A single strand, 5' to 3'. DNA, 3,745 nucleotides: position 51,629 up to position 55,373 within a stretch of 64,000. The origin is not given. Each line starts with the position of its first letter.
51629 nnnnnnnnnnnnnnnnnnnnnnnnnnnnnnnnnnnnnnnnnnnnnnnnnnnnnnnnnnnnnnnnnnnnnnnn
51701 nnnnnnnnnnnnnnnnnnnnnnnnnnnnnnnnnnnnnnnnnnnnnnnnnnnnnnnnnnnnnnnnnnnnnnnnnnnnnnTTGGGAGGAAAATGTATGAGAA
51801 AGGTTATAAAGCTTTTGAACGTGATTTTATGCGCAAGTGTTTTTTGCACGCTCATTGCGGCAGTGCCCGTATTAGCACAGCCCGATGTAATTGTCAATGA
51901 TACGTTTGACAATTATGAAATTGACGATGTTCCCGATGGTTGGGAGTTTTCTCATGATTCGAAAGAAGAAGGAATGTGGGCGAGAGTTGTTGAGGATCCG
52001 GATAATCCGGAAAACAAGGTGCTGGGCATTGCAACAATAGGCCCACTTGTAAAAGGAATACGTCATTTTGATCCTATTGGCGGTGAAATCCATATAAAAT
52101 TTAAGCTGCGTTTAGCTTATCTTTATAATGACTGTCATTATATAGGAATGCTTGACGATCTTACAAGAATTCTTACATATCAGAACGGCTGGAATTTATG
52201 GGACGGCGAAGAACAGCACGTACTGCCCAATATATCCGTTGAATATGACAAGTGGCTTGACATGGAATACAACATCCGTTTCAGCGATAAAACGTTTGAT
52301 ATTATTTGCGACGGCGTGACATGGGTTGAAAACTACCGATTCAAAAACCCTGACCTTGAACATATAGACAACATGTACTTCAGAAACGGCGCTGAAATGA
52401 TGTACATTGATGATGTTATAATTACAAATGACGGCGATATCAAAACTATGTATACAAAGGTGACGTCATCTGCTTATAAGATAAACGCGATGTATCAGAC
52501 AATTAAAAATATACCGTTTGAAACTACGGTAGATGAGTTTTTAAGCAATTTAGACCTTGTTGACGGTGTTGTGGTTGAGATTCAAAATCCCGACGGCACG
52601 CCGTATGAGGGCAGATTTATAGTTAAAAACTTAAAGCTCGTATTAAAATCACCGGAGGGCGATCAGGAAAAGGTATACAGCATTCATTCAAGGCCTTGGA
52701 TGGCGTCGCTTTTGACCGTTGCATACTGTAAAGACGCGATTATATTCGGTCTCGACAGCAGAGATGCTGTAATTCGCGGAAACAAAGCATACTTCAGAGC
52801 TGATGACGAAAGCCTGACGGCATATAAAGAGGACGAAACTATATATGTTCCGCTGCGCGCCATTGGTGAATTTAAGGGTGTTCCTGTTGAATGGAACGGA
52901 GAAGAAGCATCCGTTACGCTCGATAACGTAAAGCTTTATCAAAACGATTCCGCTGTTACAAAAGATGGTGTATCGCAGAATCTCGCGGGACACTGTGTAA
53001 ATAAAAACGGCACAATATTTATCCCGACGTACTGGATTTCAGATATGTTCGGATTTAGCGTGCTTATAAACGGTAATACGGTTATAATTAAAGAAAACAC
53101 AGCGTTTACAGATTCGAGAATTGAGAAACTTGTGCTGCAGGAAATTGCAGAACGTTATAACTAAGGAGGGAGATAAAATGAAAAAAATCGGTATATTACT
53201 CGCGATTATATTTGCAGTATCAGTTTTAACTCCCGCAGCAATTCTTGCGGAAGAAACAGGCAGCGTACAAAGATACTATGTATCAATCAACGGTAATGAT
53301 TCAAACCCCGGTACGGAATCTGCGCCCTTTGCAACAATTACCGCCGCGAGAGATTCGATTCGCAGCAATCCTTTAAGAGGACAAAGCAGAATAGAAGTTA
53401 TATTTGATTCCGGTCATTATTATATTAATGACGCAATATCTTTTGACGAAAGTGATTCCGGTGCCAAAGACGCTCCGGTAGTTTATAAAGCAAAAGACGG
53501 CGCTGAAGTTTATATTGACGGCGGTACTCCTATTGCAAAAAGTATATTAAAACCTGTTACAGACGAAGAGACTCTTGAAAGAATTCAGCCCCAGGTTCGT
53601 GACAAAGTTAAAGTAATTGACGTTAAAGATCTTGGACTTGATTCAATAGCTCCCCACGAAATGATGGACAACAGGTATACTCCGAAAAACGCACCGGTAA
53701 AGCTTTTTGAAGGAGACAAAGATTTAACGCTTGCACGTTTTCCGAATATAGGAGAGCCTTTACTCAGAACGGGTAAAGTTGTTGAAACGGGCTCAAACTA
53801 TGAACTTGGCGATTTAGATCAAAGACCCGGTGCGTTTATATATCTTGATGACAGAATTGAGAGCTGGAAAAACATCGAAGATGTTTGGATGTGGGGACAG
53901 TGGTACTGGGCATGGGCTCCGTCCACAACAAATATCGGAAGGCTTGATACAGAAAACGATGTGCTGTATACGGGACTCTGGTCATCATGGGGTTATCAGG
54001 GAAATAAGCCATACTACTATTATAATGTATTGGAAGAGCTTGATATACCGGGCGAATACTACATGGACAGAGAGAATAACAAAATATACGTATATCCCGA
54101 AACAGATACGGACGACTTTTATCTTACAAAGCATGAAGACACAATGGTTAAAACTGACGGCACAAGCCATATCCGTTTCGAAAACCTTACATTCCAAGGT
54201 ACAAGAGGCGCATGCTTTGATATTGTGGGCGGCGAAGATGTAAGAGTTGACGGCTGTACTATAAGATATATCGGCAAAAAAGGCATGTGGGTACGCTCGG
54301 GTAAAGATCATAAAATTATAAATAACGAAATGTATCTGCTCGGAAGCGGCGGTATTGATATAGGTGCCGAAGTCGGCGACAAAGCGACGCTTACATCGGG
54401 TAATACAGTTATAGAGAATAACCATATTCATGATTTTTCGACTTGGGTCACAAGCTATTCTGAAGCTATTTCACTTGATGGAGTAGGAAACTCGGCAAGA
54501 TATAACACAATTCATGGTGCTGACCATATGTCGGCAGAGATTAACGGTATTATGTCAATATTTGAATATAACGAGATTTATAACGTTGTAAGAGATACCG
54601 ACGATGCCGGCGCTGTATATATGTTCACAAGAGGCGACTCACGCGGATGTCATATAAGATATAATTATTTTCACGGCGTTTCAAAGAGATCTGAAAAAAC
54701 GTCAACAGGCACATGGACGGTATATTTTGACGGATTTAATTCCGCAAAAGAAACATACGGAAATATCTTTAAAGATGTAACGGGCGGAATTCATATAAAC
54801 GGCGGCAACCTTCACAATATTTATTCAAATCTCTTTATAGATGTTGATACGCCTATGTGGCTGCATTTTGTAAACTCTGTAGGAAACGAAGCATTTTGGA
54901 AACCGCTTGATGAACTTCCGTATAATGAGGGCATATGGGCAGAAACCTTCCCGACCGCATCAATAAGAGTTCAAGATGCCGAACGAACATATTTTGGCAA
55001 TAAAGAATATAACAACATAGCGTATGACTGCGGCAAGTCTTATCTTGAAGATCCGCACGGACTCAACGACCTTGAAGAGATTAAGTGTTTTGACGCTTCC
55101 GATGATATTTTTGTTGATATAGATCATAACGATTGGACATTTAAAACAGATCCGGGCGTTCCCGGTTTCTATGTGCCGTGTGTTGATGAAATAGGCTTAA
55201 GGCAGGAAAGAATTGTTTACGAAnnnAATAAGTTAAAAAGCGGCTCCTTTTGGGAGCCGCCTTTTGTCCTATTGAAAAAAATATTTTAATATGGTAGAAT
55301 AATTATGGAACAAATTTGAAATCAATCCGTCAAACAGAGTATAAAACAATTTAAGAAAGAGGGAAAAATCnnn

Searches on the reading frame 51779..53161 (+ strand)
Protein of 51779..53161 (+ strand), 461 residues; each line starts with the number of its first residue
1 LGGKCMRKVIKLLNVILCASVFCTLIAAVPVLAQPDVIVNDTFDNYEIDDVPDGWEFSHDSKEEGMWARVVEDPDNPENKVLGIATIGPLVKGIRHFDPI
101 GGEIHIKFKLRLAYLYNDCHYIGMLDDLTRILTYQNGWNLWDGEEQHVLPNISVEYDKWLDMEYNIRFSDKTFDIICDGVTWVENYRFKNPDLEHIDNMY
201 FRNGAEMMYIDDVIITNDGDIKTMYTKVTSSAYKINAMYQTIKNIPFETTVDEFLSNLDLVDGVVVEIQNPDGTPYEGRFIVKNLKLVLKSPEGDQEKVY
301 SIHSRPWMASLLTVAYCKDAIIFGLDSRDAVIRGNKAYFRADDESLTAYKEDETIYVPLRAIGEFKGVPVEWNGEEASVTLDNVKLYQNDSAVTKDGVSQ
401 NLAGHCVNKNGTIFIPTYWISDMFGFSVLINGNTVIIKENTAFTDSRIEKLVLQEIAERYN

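Call 61: search_protein_families(library=pfam, proteins=[window:51779-53161:+], max_evalue=0.00001)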
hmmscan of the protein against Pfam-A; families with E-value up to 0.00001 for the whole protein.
window:51779-53161:+ (461 aa): 1 family
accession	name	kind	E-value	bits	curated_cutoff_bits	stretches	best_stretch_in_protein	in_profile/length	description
PF07833.16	Cu_amine_oxidN1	-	3e-12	46.9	24.2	1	347-434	12-103/108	Copper amine oxidase N-terminal domain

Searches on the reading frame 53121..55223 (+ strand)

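Call 61: search_protein_families(library=pfam, proteins=[window:53121-55223:+], max_evalue=0.00001)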
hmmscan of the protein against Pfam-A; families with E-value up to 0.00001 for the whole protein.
window:53121-55223:+ (701 aa): 1 family
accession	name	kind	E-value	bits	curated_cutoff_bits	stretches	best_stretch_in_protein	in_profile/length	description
PF13229.12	Beta_helix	-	6.9e-08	32.7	25.9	1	346-438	6-112/158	Right handed beta helix region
